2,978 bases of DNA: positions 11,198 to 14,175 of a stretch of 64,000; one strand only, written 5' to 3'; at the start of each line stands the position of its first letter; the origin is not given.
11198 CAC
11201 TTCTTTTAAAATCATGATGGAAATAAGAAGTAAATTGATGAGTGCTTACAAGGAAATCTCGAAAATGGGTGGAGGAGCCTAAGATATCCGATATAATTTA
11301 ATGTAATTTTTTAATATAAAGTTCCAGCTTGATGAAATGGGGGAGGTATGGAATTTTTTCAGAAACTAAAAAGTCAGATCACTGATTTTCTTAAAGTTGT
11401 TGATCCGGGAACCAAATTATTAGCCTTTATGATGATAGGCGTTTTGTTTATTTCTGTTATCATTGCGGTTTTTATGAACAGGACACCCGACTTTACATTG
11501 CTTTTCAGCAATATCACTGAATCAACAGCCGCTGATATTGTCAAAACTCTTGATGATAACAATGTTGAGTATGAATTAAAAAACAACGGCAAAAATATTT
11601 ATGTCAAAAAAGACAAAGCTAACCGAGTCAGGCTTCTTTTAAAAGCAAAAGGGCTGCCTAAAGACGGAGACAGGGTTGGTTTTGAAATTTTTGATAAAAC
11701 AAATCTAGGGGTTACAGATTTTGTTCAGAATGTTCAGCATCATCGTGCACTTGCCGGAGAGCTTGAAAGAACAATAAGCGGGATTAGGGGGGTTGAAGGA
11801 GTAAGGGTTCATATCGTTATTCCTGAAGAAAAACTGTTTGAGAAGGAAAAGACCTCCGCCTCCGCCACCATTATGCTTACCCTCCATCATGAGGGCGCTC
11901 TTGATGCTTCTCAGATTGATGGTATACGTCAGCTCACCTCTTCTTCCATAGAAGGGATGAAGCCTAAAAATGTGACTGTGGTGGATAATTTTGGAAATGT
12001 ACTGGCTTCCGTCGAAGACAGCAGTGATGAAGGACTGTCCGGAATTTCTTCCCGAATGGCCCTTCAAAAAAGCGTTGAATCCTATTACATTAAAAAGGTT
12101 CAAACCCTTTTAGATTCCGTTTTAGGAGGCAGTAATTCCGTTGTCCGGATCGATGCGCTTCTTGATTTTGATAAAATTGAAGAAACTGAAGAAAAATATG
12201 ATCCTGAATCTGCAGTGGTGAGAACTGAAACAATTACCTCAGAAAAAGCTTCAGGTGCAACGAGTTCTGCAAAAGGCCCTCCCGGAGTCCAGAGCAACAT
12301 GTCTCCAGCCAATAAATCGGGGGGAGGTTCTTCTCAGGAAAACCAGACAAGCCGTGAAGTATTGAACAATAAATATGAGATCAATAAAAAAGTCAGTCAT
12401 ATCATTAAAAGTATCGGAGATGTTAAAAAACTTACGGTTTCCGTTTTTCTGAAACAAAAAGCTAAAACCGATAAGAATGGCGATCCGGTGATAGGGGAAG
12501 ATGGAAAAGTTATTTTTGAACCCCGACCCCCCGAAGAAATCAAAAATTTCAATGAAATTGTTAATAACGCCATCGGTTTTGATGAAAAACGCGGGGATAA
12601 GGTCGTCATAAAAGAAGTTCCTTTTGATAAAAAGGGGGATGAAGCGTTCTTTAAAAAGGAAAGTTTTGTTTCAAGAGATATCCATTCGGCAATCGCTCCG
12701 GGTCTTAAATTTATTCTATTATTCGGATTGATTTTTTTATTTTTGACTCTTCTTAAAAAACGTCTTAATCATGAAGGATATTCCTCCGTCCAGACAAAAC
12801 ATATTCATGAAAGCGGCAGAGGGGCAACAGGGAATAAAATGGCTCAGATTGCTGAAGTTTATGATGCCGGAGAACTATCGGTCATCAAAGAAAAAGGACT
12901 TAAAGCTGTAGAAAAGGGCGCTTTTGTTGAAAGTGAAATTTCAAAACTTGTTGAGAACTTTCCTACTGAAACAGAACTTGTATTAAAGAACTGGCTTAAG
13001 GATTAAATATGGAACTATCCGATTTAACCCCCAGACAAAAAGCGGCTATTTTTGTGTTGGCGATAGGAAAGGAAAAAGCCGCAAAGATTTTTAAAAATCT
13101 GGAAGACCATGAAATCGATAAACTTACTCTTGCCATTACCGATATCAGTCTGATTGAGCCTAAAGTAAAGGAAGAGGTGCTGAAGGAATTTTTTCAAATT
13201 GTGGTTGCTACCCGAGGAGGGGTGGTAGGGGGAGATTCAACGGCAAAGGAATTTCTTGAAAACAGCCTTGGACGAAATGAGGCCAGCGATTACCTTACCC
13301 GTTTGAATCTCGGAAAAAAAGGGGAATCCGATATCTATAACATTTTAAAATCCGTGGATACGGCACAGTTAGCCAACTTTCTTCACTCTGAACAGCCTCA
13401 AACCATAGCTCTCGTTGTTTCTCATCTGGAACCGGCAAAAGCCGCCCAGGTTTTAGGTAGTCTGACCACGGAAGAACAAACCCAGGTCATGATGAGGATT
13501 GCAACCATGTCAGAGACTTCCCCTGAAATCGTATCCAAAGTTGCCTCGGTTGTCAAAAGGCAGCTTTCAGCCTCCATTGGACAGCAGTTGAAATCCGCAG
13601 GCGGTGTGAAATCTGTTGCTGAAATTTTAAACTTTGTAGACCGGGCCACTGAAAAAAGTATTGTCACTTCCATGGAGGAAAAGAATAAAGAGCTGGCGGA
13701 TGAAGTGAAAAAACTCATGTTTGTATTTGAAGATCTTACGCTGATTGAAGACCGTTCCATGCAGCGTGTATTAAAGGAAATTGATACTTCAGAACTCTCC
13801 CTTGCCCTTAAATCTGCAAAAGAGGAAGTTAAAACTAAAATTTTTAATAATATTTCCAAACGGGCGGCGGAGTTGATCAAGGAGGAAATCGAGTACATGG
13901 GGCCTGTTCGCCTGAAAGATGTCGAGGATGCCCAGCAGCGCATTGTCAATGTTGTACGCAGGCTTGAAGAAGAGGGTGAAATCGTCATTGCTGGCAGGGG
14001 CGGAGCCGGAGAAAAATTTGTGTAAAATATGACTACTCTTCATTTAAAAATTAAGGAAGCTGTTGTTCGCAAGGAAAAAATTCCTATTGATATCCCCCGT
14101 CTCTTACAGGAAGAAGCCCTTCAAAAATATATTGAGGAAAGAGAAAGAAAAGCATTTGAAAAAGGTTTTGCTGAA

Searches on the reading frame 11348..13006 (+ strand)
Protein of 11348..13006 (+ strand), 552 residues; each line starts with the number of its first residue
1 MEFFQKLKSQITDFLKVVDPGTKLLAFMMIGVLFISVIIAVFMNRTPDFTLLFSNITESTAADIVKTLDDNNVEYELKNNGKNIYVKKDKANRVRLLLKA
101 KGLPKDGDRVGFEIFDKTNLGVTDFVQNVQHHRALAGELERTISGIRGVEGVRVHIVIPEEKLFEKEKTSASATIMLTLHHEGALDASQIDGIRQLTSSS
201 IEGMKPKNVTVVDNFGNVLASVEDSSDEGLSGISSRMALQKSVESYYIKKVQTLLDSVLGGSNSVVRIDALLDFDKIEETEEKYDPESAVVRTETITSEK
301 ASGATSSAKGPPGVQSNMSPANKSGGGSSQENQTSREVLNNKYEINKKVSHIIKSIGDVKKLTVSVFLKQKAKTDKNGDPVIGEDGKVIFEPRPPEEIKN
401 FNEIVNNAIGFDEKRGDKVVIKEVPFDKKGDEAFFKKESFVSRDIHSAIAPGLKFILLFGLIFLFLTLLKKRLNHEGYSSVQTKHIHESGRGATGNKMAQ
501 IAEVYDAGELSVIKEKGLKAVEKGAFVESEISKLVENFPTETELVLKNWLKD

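Call 5: search_protein_families(library=pfam, proteins=[window:11348-13006:+], max_evalue=0.00001)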
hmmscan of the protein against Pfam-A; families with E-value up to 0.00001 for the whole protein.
window:11348-13006:+ (552 aa): 2 families
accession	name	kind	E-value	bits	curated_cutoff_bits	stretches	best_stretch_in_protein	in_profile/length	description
PF01514.23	YscJ_FliF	-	1.9e-58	197.7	24.4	1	46-220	3-178/179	Secretory protein of YscJ/FliF family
PF08345.17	YscJ_FliF_C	-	5.8e-37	127.8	23.8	1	255-426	1-147/147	Flagellar M-ring protein C-terminal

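Call 30: find_related_loci(query=window:11348-13006:+, collection=genome_contigs, flank=10000)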
Query window:11348-13006:+ (552 aa) in genome_contigs; peptide patterns used: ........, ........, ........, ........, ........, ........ (x = any residue, [..] = any of these).
393 stretches matched a pattern; 263 encode a relative of the query (tblastn E <= 1e-3); the best 80 are kept; 80 distinct loci.
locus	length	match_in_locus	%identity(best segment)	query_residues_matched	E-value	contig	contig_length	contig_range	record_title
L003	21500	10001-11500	38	27-552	4e-100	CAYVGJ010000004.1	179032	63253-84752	MAG TPA_asm: uncultured bacterium isolate binchicken_co20_225 genome assembly, contig: NODE_166_length_179032_cov_37.009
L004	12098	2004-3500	37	24-552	7e-97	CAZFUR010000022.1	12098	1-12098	MAG TPA_asm: uncultured bacterium isolate binchicken_co67_270 genome assembly, contig: NODE_5635_length_12098_cov_3.6514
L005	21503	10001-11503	33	25-552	2e-92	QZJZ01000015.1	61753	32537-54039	MAG: Candidatus Auribacter fodinae isolate SURF_26 Ga0104751_1000594, whole genome shotgun sequence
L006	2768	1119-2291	38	5-426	2e-88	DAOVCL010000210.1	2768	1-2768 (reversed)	MAG TPA_asm: Candidatus Zixiibacteriota bacterium isolate CSMAG_1030 CSMAG_1030_k141_1234225_length_2768_cov_11.7450, wh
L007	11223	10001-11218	38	1-421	6e-84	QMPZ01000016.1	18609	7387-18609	MAG: Candidatus Aerophobetes bacterium isolate B47_G16 B47_Guay16_scaffold_01475, whole genome shotgun sequence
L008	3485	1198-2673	33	31-552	8e-82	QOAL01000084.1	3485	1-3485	MAG: Thermodesulfatator sp. isolate MAG 87 Ga0232637_10013069, whole genome shotgun sequence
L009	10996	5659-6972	36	13-470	7e-81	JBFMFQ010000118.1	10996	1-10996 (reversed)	MAG: Candidatus Zixiibacteriota bacterium isolate MAG275 MAG275_118, whole genome shotgun sequence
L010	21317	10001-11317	35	10-482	2e-80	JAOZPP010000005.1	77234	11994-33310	MAG: bacterium isolate GMC4.metabat2.244 GMC4_110_length_77234_cov_23.015185, whole genome shotgun sequence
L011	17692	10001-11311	36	11-466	8e-80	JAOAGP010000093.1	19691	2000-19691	MAG: Thermodesulfovibrionales bacterium isolate SKW34 k141_1322476, whole genome shotgun sequence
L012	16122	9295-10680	35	2-473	1e-79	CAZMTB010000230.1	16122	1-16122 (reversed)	MAG TPA_asm: uncultured Aquificales bacterium isolate binchicken_co219_435 genome assembly, contig: k141_1096619, whole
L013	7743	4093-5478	35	2-473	9e-79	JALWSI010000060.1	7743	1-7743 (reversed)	MAG: bacterium isolate M2_metabat2_scaf2bin.059 M2_NODE_15167_length_7743_cov_2.620798, whole genome shotgun sequence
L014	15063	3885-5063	35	1-427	3e-78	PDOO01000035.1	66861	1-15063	MAG: Candidatus Cloacimonadota bacterium isolate DOLZORAL124_36_10 DolZOral124_scaffold_443, whole genome shotgun sequen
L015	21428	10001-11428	34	23-494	6e-78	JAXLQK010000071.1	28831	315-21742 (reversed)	MAG: Terriglobia bacterium isolate STL-ACI1 C4.172.fa-71, whole genome shotgun sequence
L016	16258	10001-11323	34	13-471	4e-77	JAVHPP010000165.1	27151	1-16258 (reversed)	MAG: Candidatus Zixiibacteriota bacterium isolate auto_59_18 WB_2019_0_2um_789_length_27151_cov_10, whole genome shotgun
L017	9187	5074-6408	34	9-474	1e-76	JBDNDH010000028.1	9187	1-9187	MAG: Thermodesulfovibrionales bacterium isolate RM_bin6_OCT21 C28, whole genome shotgun sequence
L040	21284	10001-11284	35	23-466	3e-73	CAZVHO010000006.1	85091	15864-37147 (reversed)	MAG TPA_asm: uncultured Thermodesulfobacteriota bacterium isolate binchicken_co266_158 genome assembly, contig: NODE_636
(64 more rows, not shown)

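Call 54: search_solved_structures(query=L040:20248-21252:+, max_evalue=0.001, show_alignments=3)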
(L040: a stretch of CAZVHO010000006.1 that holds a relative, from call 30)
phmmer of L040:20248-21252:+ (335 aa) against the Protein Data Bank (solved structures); distinct sequences matched with E-value up to 0.001: 12.
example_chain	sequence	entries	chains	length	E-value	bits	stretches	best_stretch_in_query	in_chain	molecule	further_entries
8umd_C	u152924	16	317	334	3.2e-54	187.5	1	13-330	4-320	Flagellar motor switch protein FliM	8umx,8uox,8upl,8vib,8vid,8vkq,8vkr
7dm9_A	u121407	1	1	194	4.4e-48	167.4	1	53-239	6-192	Flagellar motor switch protein FliM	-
7dma_A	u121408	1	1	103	1.3e-23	87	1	53-145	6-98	Flagellar motor switch protein FliM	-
4fhr_A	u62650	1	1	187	1.6e-22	83.4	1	61-239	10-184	Flagellar motor switch protein FliM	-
3soh_A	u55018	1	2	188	1.8e-22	83.2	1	62-239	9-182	Flagellar motor switch protein FliM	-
4qrm_A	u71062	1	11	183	2.8e-22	82.6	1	62-239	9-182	Flagellar motor switch protein FliM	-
2hp7_A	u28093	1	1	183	8.3e-22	81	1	61-237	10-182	Flagellar motor switch protein FliM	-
4fq0_B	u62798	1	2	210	2e-21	79.8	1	42-239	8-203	Flagellar motor switch protein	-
4gc8_A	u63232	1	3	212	4.3e-21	78.7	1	43-239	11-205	Flagellar motor switch protein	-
5x0z_E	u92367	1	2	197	2e-19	73.2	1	54-239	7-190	Flagellar motor switch protein (FliM)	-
7dma_B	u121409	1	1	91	1.5e-16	63.8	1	151-239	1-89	Flagellar motor switch protein FliM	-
5xrw_C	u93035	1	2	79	2.2e-05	27.1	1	267-330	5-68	FliY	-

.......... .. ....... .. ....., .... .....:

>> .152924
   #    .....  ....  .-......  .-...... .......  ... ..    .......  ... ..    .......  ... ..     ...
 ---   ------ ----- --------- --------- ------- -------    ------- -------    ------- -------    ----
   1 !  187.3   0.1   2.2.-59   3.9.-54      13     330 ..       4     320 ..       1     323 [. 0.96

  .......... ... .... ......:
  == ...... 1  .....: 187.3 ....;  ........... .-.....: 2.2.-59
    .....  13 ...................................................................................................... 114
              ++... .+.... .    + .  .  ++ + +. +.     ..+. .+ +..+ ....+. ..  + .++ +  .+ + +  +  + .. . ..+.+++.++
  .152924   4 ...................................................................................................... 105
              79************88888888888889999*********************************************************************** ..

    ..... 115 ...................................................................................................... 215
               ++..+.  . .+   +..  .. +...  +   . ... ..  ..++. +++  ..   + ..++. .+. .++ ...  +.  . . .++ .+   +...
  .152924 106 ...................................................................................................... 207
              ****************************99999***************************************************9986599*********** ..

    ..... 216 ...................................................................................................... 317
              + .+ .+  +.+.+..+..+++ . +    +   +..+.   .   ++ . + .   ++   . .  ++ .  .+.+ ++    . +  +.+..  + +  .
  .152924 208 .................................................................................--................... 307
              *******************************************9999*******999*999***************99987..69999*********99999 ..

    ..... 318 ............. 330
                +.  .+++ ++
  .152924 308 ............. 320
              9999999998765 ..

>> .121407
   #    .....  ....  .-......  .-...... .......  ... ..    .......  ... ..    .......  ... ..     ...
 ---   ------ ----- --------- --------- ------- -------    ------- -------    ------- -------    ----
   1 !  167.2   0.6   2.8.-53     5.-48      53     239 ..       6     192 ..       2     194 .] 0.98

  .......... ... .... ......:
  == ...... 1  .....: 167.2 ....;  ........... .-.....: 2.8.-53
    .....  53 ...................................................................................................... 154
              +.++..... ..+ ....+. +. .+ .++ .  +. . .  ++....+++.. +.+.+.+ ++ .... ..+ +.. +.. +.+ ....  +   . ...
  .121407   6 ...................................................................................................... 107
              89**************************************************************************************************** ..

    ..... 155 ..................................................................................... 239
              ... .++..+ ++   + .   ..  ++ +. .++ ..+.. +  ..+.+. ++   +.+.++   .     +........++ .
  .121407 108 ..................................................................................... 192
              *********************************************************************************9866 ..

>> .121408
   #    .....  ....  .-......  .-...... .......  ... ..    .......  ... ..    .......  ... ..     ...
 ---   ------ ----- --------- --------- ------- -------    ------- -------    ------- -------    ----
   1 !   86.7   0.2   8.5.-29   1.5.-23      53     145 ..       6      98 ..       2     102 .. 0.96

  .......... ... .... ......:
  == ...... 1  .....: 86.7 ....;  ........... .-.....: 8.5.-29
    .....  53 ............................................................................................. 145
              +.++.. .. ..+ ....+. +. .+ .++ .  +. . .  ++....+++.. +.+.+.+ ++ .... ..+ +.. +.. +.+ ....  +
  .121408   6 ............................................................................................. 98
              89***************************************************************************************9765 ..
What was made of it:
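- On FliM_N / FliY_N CheY-P docking motif class: The Salmonella FliM N-terminus was seen in 8umd (call 54).
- Checked: The Salmonella FliM N-terminus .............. was seen directly in PDB 8umd (call 54).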

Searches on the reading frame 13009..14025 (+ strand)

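Call 5: search_protein_families(library=pfam, proteins=[window:13009-14025:+], max_evalue=0.00001)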
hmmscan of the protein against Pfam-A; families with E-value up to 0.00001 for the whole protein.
window:13009-14025:+ (338 aa): 4 families
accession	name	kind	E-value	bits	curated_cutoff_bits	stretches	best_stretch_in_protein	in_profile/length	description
PF01706.21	FliG_C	-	1.1e-43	148.3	23.3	1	221-327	2-108/108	FliG C-terminal domain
PF14842.11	FliG_N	-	6.9e-33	113.8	25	2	6-103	2-99/104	FliG N-terminal domain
PF14841.11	FliG_M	-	3.4e-29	101.3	25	1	119-192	2-75/76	FliG middle domain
PF03448.22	MgtE_N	-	1.4e-07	32.4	25.9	0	108-161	5-58/102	MgtE intracellular N domain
